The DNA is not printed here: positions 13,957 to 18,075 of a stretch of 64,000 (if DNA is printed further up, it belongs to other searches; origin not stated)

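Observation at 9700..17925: Tandem pair of giant GT-C-membrane-domain plus TPR-array proteins (TMTC-like), candidate bacterial protein O-glycosylation system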

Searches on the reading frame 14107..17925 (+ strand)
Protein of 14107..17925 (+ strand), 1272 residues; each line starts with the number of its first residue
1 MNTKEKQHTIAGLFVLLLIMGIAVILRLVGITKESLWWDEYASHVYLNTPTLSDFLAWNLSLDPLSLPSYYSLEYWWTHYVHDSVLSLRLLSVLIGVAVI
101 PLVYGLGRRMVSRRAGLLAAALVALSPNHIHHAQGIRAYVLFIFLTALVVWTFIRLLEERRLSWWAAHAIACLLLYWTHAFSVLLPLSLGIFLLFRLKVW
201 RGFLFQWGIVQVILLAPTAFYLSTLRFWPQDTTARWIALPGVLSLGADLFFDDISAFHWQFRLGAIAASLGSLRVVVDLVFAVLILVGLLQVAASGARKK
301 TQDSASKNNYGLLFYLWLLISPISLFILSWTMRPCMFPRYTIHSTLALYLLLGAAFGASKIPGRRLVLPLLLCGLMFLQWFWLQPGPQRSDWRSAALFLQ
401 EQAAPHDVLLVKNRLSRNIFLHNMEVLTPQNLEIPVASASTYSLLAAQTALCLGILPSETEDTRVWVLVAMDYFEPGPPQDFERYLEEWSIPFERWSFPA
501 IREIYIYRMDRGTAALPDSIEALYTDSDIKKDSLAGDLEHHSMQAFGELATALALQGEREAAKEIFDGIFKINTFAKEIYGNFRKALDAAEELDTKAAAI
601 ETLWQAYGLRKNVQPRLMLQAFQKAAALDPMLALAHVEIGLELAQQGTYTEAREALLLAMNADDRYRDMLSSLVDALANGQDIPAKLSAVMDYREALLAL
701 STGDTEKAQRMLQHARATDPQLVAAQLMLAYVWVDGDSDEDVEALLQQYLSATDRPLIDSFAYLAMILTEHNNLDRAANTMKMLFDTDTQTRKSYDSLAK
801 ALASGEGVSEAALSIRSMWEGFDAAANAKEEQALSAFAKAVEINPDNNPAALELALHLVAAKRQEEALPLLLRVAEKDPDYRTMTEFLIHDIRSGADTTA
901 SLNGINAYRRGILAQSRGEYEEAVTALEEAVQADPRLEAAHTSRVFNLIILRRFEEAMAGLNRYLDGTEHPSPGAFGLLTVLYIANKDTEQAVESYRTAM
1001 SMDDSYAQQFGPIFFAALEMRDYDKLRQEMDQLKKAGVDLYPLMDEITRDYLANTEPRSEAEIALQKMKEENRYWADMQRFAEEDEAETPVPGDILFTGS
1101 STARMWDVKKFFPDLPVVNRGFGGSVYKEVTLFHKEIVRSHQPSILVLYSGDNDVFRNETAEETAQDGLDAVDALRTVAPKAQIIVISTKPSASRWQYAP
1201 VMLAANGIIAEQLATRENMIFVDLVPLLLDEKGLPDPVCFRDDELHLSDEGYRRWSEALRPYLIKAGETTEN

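Call 3: search_protein_families(library=pfam, proteins=[window:14107-17925:+], max_evalue=0.01)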
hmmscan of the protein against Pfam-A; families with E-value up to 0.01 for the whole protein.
window:14107-17925:+ (1272 aa): 17 families
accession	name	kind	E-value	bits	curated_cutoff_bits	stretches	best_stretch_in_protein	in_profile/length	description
PF14559.12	TPR_19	-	2e-13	50.9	25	2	831-880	8-57/68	Tetratricopeptide repeat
PF13472.12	Lipase_GDSL_2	-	2.2e-13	51.5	32.9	1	1114-1254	32-178/178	GDSL-like Lipase/Acylhydrolase family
PF07719.23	TPR_2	-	1.4e-09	37.8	27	1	908-936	5-33/34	Tetratricopeptide repeat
PF13231.12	PMT_2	-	2.2e-09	38.2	26.1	1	81-211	17-149/160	Dolichyl-phosphate-mannose-protein mannosyltransferase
PF13414.12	TPR_11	-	7.1e-09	35.7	26.8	1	916-942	6-32/42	TPR repeat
PF13181.12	TPR_8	-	1.3e-08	34.7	25.7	0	908-935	5-32/34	Tetratricopeptide repeat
PF13428.12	TPR_14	-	2.5e-08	34.2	23.5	0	696-731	8-43/44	Tetratricopeptide repeat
PF14561.12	TPR_20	-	3.6e-07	30.9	25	1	828-882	2-56/90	Tetratricopeptide repeat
PF00515.34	TPR_1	-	2.1e-06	27.7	27.8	1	908-936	5-33/34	Tetratricopeptide repeat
PF24575.1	TPR_Slam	-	5.5e-05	24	35.2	0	682-735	40-93/104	Surface lipoprotein assembly modifier, N-terminal TPR repeats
PF13432.12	TPR_16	-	0.00022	22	32.7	0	831-880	14-63/65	Tetratricopeptide repeat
PF00657.28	Lipase_GDSL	-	0.00051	20.7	23.6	1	1117-1259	44-208/208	GDSL-like Lipase/Acylhydrolase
PF23914.1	TPR_CcmH_CycH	-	0.0008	19.7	42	1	826-880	62-119/158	Cytochrome c-type biogenesis protein H TPR domain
PF13176.12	TPR_7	-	0.0026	18.2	27.9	0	975-1003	1-31/36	Tetratricopeptide repeat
PF25063.1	ARM_TT21_C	-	0.0029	17.9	35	0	823-884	30-91/209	Tetratricopeptide repeat protein 21 C-terminal ARM domain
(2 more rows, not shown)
